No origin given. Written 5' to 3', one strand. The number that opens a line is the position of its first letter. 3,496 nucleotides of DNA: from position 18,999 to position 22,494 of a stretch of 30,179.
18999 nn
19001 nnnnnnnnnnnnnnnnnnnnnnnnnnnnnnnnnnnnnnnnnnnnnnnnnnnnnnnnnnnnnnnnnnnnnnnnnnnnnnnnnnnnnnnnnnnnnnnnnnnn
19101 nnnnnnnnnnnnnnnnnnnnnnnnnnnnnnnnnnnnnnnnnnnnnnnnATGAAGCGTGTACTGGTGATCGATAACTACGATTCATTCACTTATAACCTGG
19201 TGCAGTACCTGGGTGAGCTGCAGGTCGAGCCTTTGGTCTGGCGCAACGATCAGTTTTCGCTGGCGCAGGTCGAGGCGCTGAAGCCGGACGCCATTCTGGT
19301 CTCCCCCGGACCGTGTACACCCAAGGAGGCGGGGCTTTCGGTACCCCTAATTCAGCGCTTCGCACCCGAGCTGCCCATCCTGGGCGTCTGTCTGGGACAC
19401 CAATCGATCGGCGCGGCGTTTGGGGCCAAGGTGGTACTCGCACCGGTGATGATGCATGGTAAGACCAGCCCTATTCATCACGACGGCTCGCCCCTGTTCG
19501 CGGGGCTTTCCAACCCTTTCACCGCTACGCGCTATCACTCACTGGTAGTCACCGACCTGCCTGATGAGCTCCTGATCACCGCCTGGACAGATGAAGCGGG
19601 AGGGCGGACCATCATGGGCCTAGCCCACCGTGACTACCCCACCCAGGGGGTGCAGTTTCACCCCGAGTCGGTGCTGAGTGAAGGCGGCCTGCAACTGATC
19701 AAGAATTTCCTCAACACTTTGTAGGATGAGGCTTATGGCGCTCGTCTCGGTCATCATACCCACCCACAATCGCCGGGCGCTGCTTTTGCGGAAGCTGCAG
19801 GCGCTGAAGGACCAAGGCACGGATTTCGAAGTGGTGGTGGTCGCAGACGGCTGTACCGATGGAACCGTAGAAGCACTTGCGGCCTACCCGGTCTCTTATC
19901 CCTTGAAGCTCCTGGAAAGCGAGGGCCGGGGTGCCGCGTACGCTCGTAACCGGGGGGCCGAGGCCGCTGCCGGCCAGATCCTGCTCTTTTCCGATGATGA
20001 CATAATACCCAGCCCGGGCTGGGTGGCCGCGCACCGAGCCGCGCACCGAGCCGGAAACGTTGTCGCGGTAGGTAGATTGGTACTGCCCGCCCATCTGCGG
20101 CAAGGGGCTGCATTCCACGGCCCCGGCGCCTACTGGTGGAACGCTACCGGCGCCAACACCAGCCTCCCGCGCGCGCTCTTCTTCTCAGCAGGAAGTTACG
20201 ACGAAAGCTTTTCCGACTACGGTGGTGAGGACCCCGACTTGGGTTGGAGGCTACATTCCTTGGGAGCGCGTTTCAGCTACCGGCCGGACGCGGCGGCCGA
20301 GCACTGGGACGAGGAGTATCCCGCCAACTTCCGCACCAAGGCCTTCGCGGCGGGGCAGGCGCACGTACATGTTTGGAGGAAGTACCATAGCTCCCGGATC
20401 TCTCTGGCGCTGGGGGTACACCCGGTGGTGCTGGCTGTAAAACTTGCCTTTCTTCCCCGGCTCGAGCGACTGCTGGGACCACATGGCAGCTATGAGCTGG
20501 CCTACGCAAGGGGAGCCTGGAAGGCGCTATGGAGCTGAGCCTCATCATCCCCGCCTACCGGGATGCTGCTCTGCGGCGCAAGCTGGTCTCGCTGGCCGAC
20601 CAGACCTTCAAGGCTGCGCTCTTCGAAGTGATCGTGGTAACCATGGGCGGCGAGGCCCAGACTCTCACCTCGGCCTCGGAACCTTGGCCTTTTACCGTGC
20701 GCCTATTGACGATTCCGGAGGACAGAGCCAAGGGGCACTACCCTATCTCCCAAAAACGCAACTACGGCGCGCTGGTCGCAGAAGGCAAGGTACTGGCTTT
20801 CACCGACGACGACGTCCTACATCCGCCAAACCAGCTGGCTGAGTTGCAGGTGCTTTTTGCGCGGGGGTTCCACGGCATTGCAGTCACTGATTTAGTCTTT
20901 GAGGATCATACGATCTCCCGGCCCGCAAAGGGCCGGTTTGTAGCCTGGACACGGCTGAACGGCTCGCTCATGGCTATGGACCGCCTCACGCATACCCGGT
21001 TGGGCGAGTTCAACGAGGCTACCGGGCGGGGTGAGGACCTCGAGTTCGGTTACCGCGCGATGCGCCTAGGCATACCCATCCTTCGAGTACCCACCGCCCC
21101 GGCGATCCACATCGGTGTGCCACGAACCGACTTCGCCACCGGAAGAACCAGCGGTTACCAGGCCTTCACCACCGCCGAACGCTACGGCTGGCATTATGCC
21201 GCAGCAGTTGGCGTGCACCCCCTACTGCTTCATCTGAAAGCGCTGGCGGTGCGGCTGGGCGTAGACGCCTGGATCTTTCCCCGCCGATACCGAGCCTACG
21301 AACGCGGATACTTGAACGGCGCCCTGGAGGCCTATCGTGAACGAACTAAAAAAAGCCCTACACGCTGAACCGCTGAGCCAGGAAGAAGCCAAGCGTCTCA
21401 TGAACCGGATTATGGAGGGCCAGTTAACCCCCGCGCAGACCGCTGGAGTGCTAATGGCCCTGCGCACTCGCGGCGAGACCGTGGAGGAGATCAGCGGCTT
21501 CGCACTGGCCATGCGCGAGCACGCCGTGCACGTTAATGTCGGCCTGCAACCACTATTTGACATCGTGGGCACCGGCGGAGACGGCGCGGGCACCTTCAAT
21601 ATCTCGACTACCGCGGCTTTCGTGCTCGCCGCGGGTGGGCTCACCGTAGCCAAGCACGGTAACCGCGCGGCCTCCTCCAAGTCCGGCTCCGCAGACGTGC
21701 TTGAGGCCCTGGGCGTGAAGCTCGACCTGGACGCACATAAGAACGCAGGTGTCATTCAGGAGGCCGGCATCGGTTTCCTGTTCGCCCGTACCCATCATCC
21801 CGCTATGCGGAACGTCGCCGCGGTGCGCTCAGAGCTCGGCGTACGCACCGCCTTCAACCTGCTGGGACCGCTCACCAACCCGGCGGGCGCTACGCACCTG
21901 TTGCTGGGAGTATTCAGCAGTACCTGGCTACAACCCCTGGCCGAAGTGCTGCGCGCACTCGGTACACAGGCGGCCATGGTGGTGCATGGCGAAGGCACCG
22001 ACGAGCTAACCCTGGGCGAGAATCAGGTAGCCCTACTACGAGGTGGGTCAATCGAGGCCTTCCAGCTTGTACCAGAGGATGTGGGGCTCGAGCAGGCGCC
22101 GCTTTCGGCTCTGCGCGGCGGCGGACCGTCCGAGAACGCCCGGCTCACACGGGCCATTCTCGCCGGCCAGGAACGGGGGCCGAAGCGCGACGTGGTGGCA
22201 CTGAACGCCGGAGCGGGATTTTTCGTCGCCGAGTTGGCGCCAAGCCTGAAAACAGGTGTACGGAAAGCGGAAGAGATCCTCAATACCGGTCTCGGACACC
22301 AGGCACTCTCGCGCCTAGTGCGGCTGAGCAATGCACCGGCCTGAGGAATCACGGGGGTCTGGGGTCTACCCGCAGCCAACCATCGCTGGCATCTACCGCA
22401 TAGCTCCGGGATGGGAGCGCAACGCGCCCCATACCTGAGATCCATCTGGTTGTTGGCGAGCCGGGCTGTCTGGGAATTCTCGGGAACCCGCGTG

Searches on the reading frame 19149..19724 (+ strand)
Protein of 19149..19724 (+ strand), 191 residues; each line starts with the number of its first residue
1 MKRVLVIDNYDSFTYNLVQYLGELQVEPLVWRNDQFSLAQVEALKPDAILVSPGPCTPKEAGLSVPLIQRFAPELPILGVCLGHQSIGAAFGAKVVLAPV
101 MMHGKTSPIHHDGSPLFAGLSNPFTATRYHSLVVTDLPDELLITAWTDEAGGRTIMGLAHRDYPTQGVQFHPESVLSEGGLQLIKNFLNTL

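Call 7: search_protein_families(library=ncbifam, proteins=[window:19149-19724:+])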
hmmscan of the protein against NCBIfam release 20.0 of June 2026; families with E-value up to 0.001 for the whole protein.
window:19149-19724:+ (191 aa): 23 families
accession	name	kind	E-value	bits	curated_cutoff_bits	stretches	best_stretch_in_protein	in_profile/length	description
NF011201.0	PRK14607.1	equivalog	2e-80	271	670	1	3-189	1-187/534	bifunctional anthranilate synthase component II/anthranilate phosphoribosyltransferase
NF005799.0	PRK07649.1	equivalog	2.6e-75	252.3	327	1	4-190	2-187/195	aminodeoxychorismate/anthranilate synthase component II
NF005271.0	PRK06774.1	equivalog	1.7e-74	249.4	340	1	4-189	2-190/191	aminodeoxychorismate synthase component II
NF005946.0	PRK08007.1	equivalog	2.8e-73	245.4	332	1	4-189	2-186/187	aminodeoxychorismate synthase component 2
NF005849.0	PRK07765.1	equivalog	4.5e-72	241.9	308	1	3-189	2-190/219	aminodeoxychorismate/anthranilate synthase component II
NF006462.0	PRK08857.1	equivalog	6.3e-71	238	345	1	4-189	2-191/193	aminodeoxychorismate/anthranilate synthase component II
TIGR00566.1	trpG_papA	subfamily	6.4e-71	238.1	121.05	1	4-189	2-191/192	glutamine amidotransferase of anthranilate synthase or aminodeoxychorismate synthase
NF041322.1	Anth_synII_Halo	equivalog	4.2e-59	199.4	320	1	6-190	1-189/190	anthranilate synthase component II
NF007073.0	PRK09522.1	equivalog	1.8e-42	146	738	1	1-188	1-187/531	bifunctional anthranilate synthase glutamate amidotransferase component TrpG/anthranilate phosphoribosyltransferase TrpD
NF010081.0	PRK13566.1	equivalog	5.2e-42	144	645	1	2-190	529-719/729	anthranilate synthase component I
NF005367.0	PRK06895.1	equivalog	1.5e-38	132.6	265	1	2-190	2-188/190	anthranilate synthase component II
TIGR01823.1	PabB-fungal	equivalog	3.5e-37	128.1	442.55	1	3-189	7-202/742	aminodeoxychorismate synthase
TIGR01815.1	TrpE-clade3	equivalog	6.4e-37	126.9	739.15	1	2-189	517-706/717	anthranilate synthase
NF004169.0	PRK05637.1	equivalog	1.5e-32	112.9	332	1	2-186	3-201/210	anthranilate synthase component II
TIGR00888.1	guaA_Nterm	equivalog_domain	9.9e-27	93.6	172.15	1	4-189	1-182/188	glutamine-hydrolyzing GMP synthase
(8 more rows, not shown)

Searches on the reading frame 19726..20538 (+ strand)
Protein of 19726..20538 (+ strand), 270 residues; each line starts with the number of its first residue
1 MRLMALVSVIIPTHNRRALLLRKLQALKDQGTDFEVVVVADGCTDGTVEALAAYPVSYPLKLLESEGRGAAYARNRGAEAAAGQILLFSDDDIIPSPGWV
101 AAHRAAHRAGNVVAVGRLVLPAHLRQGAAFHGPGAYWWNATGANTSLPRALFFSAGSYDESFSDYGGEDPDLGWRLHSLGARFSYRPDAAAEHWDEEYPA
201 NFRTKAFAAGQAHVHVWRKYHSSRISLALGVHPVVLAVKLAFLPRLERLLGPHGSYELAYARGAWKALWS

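Call 7: search_protein_families(library=ncbifam, proteins=[window:19726-20538:+])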
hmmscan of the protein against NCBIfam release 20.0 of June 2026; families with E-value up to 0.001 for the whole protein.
window:19726-20538:+ (270 aa): 13 families
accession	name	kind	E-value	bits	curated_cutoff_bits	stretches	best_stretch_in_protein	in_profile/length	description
NF041875.1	EPS_EpsD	equivalog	5.1e-42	144.4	370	1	7-223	1-237/325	exopolysaccharide biosynthesis glycosyltransferase EpsD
TIGR03965.1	mycofact_glyco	equivalog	6.2e-28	97.9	280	1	6-226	75-313/467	mycofactocin biosynthesis glycosyltransferase MftF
NF007482.0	PRK10073.1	equivalog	1.3e-14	53.9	423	1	5-92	6-95/334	glycosyltransferase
NF038302.1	EPS_HpsE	equivalog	3.2e-14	52.6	300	1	7-110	3-115/307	hormogonium polysaccharide biosynthesis glycosyltransferase HpsE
NF041394.1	GtaseAglG_Halo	equivalog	5.1e-14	52.2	440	1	7-143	3-159/304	glucosyl-dolichyl phosphate glucuronosyltransferase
TIGR04283.1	glyco_like_mftF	equivalog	2.8e-12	46.7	182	1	7-107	1-97/221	TIGR04283 family arsenosugar biosynthesis glycosyltransferase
NF038299.1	EPS_HpsN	equivalog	2.4e-11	43.2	425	1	6-117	2-118/317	hormogonium polysaccharide biosynthesis glycosyltransferase HpsN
NF050819.1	PolSacchBiosHfsG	equivalog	2.2e-08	33.6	500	1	6-170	13-195/302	polysaccharide biosynthesis protein HfsG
TIGR03937.1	PgaC_IcaA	equivalog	2.4e-08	33.4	422.3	1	5-94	45-137/407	poly-beta-1,6-N-acetyl-D-glucosamine synthase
NF047683.1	TeichurnBiosyTuaG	equivalog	4.1e-08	33.2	400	1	4-92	5-96/252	teichuronic acid biosynthesis protein TuaG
TIGR04440.1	glyco_TIGR04440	domain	3.3e-06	27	70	1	7-51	2-45/215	TIGR00180 family glycosyltransferase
NF050050.1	ProtGlycPglI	equivalog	6.9e-06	25.6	500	1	4-92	1-93/306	GalNAc(5)-diNAcBac-PP-undecaprenol beta-1,3-glucosyltransferase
TIGR04009.1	wcaE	equivalog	7.6e-06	25.4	369.2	1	24-118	23-119/248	colanic acid biosynthesis glycosyltransferase WcaE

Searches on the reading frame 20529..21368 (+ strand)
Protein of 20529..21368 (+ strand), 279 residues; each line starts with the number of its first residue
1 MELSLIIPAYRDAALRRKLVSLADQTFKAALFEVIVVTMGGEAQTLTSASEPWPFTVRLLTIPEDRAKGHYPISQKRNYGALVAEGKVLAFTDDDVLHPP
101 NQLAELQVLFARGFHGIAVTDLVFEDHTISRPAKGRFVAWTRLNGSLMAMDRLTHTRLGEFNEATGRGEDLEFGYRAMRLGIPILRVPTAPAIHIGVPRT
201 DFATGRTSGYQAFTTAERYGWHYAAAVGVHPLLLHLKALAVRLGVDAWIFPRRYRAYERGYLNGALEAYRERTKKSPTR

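Call 7: search_protein_families(library=ncbifam, proteins=[window:20529-21368:+])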
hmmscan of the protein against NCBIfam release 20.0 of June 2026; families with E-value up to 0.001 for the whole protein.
window:20529-21368:+ (279 aa): 6 families
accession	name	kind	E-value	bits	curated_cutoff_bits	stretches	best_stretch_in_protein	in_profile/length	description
NF041875.1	EPS_EpsD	equivalog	1e-15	57.9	370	1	3-106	1-100/325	exopolysaccharide biosynthesis glycosyltransferase EpsD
TIGR03965.1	mycofact_glyco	equivalog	6.1e-11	41.8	280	1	3-111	76-180/467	mycofactocin biosynthesis glycosyltransferase MftF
TIGR04283.1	glyco_like_mftF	equivalog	2.4e-06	27.3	182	1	3-181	1-173/221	TIGR04283 family arsenosugar biosynthesis glycosyltransferase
NF007482.0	PRK10073.1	equivalog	8.7e-05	21.7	423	1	2-99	7-100/334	glycosyltransferase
NF038299.1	EPS_HpsN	equivalog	0.00018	20.6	425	1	2-112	2-108/317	hormogonium polysaccharide biosynthesis glycosyltransferase HpsN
NF041394.1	GtaseAglG_Halo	equivalog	0.0002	20.8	440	1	15-110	18-107/304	glucosyl-dolichyl phosphate glucuronosyltransferase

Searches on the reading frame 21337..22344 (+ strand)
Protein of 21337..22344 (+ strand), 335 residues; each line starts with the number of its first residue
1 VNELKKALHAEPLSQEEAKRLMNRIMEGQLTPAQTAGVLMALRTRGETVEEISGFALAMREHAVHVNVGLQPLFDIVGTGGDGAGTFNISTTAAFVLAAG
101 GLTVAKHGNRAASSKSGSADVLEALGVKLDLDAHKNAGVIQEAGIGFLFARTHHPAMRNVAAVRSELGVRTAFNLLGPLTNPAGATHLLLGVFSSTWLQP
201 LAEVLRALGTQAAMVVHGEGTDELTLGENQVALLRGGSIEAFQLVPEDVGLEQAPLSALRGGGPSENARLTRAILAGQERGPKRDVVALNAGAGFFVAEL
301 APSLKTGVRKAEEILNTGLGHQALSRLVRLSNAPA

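Call 7: search_protein_families(library=ncbifam, proteins=[window:21337-22344:+])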
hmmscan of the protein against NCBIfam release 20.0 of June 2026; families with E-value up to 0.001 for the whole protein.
window:21337-22344:+ (335 aa): 13 families
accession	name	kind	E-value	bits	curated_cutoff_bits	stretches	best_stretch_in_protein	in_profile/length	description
TIGR01245.1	trpD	equivalog_domain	2.7e-118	395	199.05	1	4-329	1-329/330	anthranilate phosphoribosyltransferase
NF011201.0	PRK14607.1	equivalog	1.5e-116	390.2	670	1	3-333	198-530/534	bifunctional anthranilate synthase component II/anthranilate phosphoribosyltransferase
NF007073.0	PRK09522.1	equivalog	1.3e-72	245.5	738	1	4-318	204-518/531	bifunctional anthranilate synthase glutamate amidotransferase component TrpG/anthranilate phosphoribosyltransferase TrpD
NF006564.0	PRK09071.1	equivalog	2.9e-32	112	257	1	5-222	22-238/335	glycosyl transferase family protein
NF005635.0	PRK07394.1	equivalog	1.7e-29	103.2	287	1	11-331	20-344/348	hypothetical protein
NF006005.0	PRK08136.1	equivalog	1.6e-22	80.3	185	1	9-282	16-291/314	DNA-binding protein YbiB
TIGR03327.1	AMP_phos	equivalog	2.9e-13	49.2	535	1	3-132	90-218/500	AMP phosphorylase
NF003338.0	PRK04350.1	subfamily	5.6e-13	48.1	434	1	2-141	94-230/502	thymidine phosphorylase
TIGR02645.1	ARCH_P_rylase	hypoth_equivalog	2.4e-11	42.8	434.6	1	3-132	89-215/493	putative thymidine phosphorylase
NF004490.0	PRK05820.1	equivalog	4.4e-09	35.5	269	1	9-164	14-170/439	thymidine phosphorylase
TIGR02643.1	T_phosphoryl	equivalog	2.4e-08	33.3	570.7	1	6-164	9-170/437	thymidine phosphorylase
TIGR02644.1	Y_phosphoryl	subfamily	2e-07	30.2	409.05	1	8-148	9-149/417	pyrimidine-nucleoside phosphorylase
NF004747.0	PRK06078.1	equivalog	0.00052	18.7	559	1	6-146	9-149/434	pyrimidine-nucleoside phosphorylase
